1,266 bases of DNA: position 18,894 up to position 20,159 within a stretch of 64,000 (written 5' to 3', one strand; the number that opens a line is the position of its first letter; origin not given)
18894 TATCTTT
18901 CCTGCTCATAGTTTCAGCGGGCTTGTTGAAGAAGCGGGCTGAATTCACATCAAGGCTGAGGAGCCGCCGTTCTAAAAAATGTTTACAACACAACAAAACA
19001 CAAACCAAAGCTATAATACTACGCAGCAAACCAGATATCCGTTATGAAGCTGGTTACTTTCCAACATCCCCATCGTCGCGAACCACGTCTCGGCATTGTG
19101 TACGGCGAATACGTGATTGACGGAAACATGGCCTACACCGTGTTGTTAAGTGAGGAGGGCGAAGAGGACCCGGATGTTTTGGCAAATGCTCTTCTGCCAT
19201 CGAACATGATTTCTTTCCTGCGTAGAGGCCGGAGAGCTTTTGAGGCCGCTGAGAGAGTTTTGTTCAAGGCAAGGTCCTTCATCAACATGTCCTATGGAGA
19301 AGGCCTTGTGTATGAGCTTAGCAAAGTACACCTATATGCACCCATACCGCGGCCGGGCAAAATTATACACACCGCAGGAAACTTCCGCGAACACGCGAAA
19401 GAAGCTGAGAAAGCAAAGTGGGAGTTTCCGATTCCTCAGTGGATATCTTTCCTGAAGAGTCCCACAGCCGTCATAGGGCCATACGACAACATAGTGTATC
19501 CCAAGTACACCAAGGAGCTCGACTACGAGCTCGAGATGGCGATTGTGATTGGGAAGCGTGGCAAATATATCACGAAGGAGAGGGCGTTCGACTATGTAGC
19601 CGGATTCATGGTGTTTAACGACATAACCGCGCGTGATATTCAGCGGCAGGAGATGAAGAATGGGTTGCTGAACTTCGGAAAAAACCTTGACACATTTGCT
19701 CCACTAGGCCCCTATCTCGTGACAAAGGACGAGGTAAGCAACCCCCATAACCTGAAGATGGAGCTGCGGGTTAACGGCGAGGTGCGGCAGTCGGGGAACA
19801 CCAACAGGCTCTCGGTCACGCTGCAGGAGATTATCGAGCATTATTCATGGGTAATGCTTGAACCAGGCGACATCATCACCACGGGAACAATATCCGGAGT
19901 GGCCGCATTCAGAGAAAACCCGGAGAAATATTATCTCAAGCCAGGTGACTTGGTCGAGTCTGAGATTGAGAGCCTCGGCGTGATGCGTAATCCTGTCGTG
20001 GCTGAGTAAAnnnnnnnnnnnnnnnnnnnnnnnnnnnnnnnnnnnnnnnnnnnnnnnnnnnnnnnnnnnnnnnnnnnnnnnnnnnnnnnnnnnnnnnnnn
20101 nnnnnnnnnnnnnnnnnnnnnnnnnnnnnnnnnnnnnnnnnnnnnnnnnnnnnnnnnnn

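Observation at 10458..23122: Divergent catabolic-looking cluster with duplicated OCD/mu-crystallin genes and orphan enzyme subunits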

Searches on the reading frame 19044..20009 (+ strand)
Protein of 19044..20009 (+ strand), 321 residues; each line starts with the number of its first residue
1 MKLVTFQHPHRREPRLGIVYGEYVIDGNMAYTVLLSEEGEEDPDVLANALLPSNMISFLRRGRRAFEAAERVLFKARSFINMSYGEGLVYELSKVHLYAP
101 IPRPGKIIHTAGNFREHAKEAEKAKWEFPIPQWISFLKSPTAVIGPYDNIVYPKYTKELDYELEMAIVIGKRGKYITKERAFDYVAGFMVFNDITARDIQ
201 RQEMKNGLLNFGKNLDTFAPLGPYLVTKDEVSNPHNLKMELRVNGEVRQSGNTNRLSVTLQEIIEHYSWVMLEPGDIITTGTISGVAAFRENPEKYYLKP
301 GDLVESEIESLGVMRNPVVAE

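Call 3: search_protein_families(library=pfam, proteins=[window:19044-20009:+])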
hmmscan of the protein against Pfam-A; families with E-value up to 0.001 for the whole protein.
window:19044-20009:+ (321 aa): 1 family
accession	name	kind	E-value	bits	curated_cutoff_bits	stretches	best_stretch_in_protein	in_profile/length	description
PF01557.24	FAA_hydrolase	-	2.6e-67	227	23.9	1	106-319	1-214/214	Fumarylacetoacetate (FAA) hydrolase C-terminal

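Call 6: search_protein_families(library=ncbifam, proteins=[window:19044-20009:+], max_evalue=0.01)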
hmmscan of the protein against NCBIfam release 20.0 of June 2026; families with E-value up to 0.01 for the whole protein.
window:19044-20009:+ (321 aa): 7 families
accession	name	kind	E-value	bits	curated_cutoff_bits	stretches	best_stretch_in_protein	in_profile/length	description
NF053535.1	DhyDRhmHlse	equivalog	4.6e-53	180.3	500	1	97-320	63-280/284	2,4-didehydro-3-deoxy-L-rhamnonate hydrolase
TIGR02303.1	HpaG-C-term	equivalog_domain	2e-44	151.9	276.4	1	89-321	28-245/245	4-hydroxyphenylacetate degradation bifunctional isomerase/decarboxylase, C-terminal subunit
NF011750.0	PRK15203.1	equivalog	2.3e-30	105.8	811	1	101-321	218-425/429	4-hydroxyphenylacetate degradation bifunctional isomerase/decarboxylase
TIGR02305.1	HpaG-N-term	equivalog_domain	1.6e-25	89.8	228.65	1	114-318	14-205/205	4-hydroxyphenylacetate degradation bifunctional isomerase/decarboxylase, N-terminal subunit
NF009399.0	PRK12764.1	equivalog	3.9e-25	88.8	444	1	102-310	19-211/501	fumarylacetoacetate hydrolase family protein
NF007967.0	PRK10691.1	equivalog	6.1e-25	87.9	201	1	106-290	18-200/219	fumarylacetoacetate hydrolase family protein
TIGR01266.1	fum_ac_acetase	equivalog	3.5e-12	45.9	375.3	1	155-204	191-245/420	fumarylacetoacetase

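Call 51: search_solved_structures(query=window:19044-20006:+, max_evalue=1e-20)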
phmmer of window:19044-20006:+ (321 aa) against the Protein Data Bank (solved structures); distinct sequences matched with E-value up to 1e-20: 18.
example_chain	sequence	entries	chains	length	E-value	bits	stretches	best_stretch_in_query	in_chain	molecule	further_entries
8sky_A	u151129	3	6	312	1.7e-50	175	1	50-318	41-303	Fumarylacetoacetate hydrolase family protein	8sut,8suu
3r6o_A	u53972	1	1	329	1.6e-43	152.1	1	91-318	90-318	2-hydroxyhepta-2,4-diene-1, 7-dioateisomerase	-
6iym_A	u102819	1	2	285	1.5e-41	145.6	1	94-320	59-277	5-oxopent-3-ene-1,2,5-tricarboxylate decarboxylase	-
8gsr_A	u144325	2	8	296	1.6e-40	142.2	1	99-318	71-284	L-2,4-diketo-3-deoxyrhamnonate hydrolase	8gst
1gtt_A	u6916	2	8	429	4.2e-39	137.5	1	98-321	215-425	4-HYDROXYPHENYLACETATE DEGRADATION BIFUNCTIONAL ISOMERASE/DECARBOXYLASE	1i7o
1wzo_A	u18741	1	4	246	4.6e-36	127.6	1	103-319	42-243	HpcE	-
6j57_A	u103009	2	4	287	9.8e-35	123.2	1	82-320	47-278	Predicted 2-keto-4-pentenoate hydratase/2-oxohepta-3-ene-1,7-dioic acid hydratase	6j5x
6fog_A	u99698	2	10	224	6.1e-32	114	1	107-294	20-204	Acylpyruvase FAHD1, mitochondrial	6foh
1saw_A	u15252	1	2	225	6.2e-32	114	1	107-294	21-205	hypothetical protein FLJ36880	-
2dfu_A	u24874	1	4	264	7.3e-32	113.8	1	87-311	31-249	probable 2-hydroxyhepta-2,4-diene-1,7-dioate isomerase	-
6sbi_A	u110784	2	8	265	2e-31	112.3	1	107-294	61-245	Acylpyruvase FAHD1, mitochondrial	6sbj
6v77_A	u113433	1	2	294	4.1e-31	111.3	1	99-313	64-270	Putative HpcE protein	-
4pfz_A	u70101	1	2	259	1.3e-30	109.7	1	87-320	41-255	5-carboxymethyl-2-hydroxymuconate delta-isomerase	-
4dbf_A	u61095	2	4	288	2.9e-29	105.2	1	87-319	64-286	2-HYDROXYHEPTA-2,4-DIENE-1,7-DIOATE ISOMERASE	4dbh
3rr6_A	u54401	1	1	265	7.2e-29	103.9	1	87-320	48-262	Putative uncharacterized protein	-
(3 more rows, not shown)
